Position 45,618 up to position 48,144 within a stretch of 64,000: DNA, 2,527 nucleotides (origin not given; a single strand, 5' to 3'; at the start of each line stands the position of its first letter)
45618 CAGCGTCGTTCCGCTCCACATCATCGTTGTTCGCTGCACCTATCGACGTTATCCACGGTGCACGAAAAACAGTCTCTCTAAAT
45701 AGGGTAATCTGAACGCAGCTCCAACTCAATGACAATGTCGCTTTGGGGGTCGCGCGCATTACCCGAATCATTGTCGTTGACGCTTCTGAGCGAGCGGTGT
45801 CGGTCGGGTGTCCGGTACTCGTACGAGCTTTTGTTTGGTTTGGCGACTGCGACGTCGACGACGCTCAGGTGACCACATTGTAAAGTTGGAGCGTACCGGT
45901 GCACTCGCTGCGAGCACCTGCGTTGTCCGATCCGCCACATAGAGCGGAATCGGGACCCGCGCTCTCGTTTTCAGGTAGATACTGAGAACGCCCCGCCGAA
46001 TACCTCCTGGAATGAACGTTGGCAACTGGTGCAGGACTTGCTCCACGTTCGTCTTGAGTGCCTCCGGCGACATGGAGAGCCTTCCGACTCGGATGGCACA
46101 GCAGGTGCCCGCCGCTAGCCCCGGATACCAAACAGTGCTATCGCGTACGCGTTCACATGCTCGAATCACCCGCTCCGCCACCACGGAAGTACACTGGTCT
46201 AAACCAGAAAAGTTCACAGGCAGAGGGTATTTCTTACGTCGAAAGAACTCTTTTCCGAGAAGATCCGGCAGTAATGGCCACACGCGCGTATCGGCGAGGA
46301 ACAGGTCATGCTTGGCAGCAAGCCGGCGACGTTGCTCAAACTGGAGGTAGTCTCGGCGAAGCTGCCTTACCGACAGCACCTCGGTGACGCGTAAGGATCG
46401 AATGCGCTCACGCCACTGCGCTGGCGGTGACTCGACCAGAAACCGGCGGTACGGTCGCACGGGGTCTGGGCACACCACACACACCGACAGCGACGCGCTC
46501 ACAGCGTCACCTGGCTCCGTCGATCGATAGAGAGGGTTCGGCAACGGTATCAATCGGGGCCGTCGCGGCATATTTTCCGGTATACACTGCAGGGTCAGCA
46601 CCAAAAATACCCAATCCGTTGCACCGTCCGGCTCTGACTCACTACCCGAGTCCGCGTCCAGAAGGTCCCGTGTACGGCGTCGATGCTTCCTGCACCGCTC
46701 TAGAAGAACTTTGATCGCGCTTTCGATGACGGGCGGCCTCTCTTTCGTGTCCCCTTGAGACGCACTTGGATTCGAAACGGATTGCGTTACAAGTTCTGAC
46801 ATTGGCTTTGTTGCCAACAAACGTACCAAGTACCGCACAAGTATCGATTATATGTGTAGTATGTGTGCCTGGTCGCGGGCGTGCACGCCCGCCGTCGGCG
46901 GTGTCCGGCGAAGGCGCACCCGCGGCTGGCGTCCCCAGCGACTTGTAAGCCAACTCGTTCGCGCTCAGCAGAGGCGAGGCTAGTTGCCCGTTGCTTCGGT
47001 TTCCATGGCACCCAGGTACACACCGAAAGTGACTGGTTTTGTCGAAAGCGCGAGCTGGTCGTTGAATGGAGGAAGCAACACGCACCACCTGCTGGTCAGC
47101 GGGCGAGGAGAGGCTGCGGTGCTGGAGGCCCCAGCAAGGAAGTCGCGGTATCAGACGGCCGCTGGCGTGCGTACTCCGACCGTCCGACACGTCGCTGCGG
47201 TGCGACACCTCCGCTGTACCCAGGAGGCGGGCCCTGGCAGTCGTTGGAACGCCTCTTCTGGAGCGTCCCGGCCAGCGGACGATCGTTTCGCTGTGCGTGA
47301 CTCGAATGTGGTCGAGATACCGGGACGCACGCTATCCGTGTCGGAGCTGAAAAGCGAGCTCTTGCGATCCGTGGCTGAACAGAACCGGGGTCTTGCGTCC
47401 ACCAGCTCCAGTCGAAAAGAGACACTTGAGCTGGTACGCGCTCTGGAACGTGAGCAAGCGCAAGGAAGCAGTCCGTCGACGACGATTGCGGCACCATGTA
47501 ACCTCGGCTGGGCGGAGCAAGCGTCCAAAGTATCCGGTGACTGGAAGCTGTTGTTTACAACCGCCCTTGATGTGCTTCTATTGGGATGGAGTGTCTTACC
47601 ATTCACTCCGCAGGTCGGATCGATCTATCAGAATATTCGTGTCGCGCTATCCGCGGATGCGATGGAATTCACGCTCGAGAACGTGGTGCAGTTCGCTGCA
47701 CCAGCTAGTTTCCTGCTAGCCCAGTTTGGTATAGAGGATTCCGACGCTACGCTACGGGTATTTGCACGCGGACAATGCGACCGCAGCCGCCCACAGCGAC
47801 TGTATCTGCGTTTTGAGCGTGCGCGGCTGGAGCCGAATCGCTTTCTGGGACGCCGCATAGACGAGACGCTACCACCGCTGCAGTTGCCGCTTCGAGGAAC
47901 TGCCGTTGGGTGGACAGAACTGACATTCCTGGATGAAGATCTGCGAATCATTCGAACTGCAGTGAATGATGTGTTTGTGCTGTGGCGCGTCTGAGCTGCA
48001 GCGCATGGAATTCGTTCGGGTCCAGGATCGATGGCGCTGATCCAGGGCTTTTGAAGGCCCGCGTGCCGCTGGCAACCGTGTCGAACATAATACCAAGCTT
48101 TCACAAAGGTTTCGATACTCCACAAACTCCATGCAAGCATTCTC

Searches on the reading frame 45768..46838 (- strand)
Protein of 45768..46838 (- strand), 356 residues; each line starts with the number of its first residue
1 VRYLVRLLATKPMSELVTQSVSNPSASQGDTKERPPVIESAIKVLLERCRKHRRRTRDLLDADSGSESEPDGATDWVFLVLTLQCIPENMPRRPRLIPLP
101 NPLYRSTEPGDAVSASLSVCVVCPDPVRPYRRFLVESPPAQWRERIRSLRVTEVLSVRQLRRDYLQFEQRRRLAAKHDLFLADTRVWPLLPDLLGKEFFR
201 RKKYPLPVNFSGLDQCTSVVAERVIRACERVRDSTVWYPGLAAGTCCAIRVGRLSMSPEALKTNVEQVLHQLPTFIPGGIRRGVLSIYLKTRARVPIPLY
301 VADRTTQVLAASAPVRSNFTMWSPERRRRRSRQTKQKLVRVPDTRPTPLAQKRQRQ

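Call 39: search_protein_families(library=pfam, proteins=[window:45768-46838:-])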
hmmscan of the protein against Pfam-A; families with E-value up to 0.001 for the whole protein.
window:45768-46838:- (356 aa): 1 family
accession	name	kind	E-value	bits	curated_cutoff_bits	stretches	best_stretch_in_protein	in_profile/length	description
PF00687.26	Ribosomal_L1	-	7.9e-33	114.1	32.2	1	77-291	15-194/198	Ribosomal protein L1p/L10e family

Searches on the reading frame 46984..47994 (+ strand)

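Call 39: search_protein_families(library=pfam, proteins=[window:46984-47994:+])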
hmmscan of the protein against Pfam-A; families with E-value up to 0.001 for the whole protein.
window:46984-47994:+ (336 aa): 1 family
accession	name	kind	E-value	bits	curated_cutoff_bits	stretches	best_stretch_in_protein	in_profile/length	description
PF04755.18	PAP_fibrillin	-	1.6e-20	74.4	22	1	121-333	2-197/198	PAP_fibrillin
